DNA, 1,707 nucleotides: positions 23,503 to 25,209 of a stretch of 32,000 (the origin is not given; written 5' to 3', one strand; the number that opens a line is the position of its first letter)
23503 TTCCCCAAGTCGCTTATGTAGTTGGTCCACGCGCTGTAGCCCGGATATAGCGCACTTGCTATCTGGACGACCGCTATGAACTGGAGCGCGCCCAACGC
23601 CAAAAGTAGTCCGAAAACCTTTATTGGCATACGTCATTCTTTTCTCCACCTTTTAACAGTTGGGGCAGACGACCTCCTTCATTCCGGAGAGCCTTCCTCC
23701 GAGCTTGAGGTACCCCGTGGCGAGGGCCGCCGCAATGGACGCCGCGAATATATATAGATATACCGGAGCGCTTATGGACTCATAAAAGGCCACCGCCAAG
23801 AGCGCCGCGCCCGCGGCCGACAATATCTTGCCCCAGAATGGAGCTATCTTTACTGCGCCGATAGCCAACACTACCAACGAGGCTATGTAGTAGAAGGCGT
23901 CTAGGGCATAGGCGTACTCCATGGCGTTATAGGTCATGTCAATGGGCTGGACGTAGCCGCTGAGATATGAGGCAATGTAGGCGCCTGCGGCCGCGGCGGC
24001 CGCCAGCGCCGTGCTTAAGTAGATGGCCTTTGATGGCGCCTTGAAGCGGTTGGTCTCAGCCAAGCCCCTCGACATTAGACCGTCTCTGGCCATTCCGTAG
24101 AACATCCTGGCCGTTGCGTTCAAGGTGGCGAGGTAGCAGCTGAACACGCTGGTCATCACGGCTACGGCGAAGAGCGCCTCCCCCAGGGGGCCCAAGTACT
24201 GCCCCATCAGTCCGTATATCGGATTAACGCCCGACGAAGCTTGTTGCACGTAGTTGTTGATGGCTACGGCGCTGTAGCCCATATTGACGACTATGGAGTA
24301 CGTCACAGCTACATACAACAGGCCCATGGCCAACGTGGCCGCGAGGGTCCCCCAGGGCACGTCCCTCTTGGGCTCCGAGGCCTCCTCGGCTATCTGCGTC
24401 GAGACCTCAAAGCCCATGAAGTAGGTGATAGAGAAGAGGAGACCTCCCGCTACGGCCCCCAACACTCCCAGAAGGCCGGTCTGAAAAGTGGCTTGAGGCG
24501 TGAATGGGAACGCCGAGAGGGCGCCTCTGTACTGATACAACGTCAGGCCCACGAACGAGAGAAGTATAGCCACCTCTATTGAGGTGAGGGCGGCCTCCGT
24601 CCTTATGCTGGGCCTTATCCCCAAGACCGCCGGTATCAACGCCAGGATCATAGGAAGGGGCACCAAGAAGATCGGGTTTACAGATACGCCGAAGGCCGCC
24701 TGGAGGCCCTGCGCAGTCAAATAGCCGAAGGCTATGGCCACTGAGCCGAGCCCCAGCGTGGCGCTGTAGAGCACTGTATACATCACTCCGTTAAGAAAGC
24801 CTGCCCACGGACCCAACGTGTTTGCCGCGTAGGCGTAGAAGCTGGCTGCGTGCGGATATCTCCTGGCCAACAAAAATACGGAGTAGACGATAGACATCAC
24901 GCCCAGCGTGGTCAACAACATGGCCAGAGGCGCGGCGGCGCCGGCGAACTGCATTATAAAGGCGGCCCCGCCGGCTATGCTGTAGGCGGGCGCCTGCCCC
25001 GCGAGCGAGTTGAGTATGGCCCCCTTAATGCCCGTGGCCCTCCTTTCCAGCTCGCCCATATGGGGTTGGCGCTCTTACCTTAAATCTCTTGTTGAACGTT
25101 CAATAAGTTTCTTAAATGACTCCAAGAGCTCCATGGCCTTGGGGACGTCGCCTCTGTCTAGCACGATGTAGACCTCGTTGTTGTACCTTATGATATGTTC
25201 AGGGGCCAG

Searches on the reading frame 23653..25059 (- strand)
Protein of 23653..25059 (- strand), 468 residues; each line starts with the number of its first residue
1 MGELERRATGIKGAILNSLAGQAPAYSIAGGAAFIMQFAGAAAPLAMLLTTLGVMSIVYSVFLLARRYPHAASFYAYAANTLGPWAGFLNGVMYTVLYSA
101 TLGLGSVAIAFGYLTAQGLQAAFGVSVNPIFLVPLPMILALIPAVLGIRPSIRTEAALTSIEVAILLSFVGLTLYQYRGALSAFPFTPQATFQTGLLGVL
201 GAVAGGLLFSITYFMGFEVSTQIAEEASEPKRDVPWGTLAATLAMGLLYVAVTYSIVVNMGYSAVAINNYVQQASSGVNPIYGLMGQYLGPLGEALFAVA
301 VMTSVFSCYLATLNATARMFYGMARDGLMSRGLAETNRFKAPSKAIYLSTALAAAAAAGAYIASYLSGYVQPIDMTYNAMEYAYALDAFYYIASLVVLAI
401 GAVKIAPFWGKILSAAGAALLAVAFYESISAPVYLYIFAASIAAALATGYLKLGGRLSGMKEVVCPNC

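Call 16: find_encoding_contigs(protein=window:23653-25059:-, flank=10000, max_places=4)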
Protein window:23653-25059:- (468 aa): no gene with exactly this product is on record in the collection.
